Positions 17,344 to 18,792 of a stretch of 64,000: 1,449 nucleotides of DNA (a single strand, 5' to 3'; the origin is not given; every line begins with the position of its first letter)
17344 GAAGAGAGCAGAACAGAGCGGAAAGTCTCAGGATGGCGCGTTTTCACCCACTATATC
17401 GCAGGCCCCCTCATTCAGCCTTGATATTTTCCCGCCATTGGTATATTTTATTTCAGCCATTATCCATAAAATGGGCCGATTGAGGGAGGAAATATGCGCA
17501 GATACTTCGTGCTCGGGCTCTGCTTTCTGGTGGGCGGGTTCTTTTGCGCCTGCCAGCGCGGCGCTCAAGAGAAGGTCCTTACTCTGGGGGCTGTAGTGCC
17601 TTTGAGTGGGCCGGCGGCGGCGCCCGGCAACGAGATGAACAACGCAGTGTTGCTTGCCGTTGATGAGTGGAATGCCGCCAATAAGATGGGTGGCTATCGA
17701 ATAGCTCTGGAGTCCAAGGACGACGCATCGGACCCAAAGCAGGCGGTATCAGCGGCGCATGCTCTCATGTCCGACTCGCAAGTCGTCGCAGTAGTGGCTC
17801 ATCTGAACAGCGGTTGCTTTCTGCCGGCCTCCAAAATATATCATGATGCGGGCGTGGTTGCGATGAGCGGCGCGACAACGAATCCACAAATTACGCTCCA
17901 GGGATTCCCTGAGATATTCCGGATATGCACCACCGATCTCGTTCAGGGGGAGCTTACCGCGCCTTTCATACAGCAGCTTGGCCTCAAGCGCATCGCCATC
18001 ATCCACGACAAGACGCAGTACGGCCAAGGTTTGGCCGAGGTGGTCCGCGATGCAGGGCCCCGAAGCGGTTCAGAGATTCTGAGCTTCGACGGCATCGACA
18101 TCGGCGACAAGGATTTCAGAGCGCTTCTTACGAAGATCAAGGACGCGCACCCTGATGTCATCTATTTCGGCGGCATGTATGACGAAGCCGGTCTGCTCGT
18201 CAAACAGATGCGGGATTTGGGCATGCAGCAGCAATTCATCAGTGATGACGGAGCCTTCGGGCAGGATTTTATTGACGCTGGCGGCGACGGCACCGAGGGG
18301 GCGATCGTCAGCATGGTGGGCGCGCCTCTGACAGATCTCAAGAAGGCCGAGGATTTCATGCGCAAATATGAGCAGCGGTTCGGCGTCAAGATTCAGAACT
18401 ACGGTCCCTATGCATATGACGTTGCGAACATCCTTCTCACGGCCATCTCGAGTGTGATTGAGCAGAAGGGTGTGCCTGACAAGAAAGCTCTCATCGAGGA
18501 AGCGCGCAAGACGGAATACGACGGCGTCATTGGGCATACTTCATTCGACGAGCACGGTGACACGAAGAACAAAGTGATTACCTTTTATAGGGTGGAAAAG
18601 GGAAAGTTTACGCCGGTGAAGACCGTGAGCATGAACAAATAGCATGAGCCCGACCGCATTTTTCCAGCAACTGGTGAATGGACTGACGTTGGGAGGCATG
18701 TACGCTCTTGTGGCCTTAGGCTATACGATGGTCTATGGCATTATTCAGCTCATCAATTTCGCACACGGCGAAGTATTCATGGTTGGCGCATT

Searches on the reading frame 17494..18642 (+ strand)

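Call 48: search_protein_families(library=pfam, proteins=[window:17494-18642:+], max_evalue=0.00001)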
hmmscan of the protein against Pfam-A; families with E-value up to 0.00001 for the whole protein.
window:17494-18642:+ (382 aa): 3 families
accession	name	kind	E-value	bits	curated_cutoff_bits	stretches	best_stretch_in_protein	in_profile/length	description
PF13458.12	Peripla_BP_6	-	1.7e-54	186.2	31.7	1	30-370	3-342/343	Periplasmic binding protein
PF01094.35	ANF_receptor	-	9.7e-28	97.7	25.4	1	48-359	2-342/353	Receptor family ligand binding region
PF13433.12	Peripla_BP_5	-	6.3e-12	45.7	27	1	32-102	4-74/363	Periplasmic binding protein domain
